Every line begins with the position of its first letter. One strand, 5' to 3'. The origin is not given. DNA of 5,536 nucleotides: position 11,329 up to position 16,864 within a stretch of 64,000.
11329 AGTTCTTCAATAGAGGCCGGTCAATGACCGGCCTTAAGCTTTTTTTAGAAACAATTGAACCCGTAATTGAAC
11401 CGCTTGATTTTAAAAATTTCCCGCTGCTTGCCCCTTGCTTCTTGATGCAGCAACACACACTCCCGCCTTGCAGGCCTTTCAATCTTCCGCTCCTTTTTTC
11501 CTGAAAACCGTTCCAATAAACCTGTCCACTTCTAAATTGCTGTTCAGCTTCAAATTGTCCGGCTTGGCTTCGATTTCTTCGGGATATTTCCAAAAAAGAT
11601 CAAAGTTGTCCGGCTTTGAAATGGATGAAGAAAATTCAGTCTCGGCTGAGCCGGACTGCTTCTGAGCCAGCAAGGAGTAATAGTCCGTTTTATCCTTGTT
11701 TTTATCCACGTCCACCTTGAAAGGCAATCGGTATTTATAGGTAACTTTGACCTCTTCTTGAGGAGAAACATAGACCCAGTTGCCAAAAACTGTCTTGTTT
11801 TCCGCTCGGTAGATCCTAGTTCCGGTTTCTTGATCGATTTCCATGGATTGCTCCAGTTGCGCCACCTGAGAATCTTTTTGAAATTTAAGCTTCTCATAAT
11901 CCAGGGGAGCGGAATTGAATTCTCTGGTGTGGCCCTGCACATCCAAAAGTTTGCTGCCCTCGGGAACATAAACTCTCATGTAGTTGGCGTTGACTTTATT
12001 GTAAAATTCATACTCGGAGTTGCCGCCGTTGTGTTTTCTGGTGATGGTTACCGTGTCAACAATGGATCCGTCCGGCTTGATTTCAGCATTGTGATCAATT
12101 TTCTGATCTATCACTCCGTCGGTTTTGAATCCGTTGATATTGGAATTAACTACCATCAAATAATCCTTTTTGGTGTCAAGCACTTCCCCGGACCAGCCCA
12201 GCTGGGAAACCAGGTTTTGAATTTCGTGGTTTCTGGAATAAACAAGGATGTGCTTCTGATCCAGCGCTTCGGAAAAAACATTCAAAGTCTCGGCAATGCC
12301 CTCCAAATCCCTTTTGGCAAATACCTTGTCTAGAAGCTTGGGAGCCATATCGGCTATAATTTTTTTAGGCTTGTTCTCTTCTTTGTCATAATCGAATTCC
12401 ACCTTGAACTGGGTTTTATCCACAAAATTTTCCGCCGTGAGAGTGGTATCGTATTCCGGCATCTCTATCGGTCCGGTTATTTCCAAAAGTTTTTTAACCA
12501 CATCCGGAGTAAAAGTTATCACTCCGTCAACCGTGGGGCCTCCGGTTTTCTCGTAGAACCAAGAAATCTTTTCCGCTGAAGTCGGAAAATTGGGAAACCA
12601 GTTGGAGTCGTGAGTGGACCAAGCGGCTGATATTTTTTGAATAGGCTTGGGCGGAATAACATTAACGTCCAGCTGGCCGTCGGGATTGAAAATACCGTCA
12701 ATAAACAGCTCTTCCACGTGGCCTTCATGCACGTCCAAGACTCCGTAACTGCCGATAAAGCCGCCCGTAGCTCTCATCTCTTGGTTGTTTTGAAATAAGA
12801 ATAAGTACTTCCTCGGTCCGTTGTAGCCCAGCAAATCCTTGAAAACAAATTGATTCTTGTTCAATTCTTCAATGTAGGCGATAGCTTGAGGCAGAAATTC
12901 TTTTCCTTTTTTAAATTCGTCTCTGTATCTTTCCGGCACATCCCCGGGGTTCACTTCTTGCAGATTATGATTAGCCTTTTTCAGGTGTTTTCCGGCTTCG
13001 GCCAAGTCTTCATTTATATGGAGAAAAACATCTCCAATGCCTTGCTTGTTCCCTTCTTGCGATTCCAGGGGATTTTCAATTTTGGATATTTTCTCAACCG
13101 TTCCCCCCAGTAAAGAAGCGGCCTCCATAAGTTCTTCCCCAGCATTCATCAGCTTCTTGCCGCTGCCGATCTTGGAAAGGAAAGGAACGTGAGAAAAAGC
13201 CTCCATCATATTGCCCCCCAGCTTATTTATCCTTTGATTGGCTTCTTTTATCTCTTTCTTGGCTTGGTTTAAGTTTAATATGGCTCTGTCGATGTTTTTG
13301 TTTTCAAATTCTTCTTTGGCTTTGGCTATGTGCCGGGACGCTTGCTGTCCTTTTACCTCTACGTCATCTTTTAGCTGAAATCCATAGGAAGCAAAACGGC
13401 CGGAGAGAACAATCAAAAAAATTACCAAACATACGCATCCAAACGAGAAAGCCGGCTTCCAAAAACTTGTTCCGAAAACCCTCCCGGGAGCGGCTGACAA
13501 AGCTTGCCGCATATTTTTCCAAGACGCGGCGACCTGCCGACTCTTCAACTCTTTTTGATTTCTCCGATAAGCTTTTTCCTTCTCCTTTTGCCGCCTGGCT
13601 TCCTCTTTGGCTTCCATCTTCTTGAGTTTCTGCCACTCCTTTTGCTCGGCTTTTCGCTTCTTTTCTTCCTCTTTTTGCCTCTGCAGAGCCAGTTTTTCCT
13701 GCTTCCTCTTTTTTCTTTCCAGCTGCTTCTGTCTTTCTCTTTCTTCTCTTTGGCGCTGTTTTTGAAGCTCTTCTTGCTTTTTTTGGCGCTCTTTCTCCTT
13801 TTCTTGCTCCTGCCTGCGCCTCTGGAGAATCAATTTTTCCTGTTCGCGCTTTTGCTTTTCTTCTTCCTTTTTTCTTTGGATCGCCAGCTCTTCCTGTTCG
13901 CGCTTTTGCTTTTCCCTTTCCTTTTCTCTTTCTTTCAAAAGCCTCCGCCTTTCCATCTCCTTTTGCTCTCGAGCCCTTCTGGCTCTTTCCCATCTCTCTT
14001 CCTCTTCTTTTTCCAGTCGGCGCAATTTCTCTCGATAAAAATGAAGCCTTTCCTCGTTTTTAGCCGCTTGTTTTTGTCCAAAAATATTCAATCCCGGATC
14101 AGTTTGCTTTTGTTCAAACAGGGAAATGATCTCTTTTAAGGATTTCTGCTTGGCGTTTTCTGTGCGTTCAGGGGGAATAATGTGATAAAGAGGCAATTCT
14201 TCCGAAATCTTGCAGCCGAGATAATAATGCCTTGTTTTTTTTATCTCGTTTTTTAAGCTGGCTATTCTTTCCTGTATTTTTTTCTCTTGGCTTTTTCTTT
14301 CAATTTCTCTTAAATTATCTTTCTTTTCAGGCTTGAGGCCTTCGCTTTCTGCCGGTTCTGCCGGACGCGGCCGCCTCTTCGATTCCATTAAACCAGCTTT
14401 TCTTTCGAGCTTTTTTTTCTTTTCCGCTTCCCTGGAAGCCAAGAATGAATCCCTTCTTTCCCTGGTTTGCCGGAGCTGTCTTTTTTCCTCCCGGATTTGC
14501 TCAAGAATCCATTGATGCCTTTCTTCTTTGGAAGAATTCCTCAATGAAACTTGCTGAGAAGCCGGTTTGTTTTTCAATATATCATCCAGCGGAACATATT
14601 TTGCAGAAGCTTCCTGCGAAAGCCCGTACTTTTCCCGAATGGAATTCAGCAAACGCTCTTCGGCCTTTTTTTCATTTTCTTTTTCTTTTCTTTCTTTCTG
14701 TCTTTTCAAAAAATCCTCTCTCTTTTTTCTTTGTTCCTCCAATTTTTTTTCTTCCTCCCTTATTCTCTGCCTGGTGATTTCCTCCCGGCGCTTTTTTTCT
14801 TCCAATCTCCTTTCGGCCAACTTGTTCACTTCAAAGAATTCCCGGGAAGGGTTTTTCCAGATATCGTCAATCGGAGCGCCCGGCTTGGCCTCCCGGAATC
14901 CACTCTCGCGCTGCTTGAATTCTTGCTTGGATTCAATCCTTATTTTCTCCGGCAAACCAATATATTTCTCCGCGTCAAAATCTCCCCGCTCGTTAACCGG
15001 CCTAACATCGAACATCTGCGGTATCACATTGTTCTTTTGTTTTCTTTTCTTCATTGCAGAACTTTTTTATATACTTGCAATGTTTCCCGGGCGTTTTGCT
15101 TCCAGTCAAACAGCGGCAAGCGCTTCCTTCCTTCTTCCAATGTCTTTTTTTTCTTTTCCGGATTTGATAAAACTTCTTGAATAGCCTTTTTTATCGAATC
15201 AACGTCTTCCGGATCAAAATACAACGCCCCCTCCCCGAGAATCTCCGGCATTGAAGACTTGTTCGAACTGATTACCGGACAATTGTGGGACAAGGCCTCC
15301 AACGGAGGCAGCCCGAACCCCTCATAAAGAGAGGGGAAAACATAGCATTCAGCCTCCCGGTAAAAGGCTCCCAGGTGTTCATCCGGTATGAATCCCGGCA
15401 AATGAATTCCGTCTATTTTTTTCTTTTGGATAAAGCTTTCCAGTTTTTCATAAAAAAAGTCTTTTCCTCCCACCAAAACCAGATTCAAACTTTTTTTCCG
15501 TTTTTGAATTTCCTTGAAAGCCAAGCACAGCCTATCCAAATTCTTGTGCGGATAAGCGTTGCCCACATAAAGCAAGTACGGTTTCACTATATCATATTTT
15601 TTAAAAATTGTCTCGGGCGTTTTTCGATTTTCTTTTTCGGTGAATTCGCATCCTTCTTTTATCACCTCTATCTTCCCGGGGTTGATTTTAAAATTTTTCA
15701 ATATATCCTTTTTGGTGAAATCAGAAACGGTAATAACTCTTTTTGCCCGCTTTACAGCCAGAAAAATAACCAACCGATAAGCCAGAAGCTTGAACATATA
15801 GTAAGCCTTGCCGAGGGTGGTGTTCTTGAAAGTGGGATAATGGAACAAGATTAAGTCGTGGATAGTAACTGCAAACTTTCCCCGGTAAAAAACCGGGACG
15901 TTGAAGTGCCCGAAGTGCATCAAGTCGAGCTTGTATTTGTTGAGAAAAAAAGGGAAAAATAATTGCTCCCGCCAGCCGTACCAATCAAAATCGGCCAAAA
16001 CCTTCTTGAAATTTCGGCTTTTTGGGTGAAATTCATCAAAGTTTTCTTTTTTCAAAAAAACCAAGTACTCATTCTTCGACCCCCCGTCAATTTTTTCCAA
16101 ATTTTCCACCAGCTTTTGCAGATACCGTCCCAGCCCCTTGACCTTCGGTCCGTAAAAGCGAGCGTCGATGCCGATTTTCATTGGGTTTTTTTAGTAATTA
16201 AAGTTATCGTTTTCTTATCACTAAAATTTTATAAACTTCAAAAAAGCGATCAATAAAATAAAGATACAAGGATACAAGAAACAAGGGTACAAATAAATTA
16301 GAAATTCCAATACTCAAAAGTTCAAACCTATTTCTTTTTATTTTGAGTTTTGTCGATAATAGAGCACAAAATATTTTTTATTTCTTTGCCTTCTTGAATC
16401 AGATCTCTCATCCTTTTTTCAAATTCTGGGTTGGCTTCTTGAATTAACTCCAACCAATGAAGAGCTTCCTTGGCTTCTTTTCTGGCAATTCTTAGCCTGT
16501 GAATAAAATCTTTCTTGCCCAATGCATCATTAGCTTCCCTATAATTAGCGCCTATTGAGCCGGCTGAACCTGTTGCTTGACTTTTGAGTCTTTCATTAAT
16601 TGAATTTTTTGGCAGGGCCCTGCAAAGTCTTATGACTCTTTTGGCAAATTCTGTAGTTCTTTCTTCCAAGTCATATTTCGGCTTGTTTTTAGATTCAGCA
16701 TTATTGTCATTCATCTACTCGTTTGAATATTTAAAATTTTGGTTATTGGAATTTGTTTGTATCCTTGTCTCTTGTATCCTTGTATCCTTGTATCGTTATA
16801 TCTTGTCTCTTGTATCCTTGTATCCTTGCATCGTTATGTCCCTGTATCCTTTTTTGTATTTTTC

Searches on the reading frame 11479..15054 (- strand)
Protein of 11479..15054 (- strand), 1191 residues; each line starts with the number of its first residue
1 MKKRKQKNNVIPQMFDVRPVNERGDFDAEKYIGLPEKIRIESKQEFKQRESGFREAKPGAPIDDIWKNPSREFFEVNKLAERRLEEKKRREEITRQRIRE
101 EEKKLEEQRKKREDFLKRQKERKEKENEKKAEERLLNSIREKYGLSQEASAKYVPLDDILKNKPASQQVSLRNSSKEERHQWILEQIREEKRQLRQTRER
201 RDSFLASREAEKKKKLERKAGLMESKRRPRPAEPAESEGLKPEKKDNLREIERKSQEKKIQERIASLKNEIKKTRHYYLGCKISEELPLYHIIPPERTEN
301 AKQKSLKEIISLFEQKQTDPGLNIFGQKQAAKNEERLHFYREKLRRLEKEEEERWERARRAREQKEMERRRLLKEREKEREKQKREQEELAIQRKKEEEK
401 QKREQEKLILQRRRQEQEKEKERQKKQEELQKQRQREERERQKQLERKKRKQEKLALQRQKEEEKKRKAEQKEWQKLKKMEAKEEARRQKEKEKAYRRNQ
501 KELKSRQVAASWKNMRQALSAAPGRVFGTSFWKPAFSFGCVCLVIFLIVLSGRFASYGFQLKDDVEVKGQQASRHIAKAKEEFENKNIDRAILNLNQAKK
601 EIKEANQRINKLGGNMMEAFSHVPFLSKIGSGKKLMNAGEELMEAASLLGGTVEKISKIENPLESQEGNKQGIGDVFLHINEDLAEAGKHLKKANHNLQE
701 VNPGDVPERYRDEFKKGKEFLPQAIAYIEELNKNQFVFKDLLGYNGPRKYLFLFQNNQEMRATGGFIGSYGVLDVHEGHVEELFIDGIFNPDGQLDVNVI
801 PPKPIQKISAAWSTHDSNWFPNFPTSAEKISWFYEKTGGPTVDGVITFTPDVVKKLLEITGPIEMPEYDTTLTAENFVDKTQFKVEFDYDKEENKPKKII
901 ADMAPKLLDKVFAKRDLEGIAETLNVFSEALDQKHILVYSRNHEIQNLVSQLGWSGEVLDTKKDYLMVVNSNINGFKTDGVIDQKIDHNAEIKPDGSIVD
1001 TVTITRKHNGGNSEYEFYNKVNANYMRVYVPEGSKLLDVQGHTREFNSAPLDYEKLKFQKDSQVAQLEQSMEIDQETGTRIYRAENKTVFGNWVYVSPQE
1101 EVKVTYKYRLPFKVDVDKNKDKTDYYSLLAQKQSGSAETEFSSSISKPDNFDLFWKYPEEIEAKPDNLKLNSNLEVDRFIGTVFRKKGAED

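Call 23: search_protein_families(library=pfam, proteins=[window:11479-15054:-], max_evalue=0.000001)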
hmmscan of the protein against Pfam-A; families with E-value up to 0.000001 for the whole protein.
window:11479-15054:- (1191 aa): 1 family
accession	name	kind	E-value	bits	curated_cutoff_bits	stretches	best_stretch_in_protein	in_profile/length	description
PF13196.11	DUF4012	-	7.6e-31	108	28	1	745-881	1-139/144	Protein of unknown function (DUF4012)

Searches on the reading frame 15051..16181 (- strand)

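Call 23: search_protein_families(library=pfam, proteins=[window:15051-16181:-], max_evalue=0.000001)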
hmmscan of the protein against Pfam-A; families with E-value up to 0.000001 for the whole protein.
window:15051-16181:- (376 aa): 4 families
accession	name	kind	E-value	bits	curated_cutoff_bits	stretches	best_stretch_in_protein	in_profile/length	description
PF00534.26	Glycos_transf_1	-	4.2e-36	124.5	26.4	1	193-354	6-172/172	Glycosyl transferases group 1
PF13692.12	Glyco_trans_1_4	-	3.8e-28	99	27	1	201-340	2-142/142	Glycosyl transferases group 1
PF20706.3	GT4-conflict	-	6.3e-13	48.9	26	1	143-365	144-383/385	Family 4 Glycosyltransferase in conflict systems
PF13439.12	Glyco_transf_4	-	1.2e-09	38.9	28.5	1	64-177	52-165/170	Glycosyltransferase Family 4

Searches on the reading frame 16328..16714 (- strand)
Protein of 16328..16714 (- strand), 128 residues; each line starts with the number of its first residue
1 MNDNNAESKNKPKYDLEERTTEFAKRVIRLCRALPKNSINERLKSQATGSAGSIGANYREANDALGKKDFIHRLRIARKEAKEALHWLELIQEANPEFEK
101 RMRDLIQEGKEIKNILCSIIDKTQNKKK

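Call 24: search_protein_families(library=pfam, proteins=[window:16328-16714:-], max_evalue=0.000001)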
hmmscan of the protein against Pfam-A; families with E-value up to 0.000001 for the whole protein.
window:16328-16714:- (128 aa): 1 family
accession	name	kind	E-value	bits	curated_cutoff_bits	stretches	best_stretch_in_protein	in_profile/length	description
PF05635.17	23S_rRNA_IVP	-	7e-18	65.2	33.8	1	18-116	7-104/106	23S rRNA-intervening sequence protein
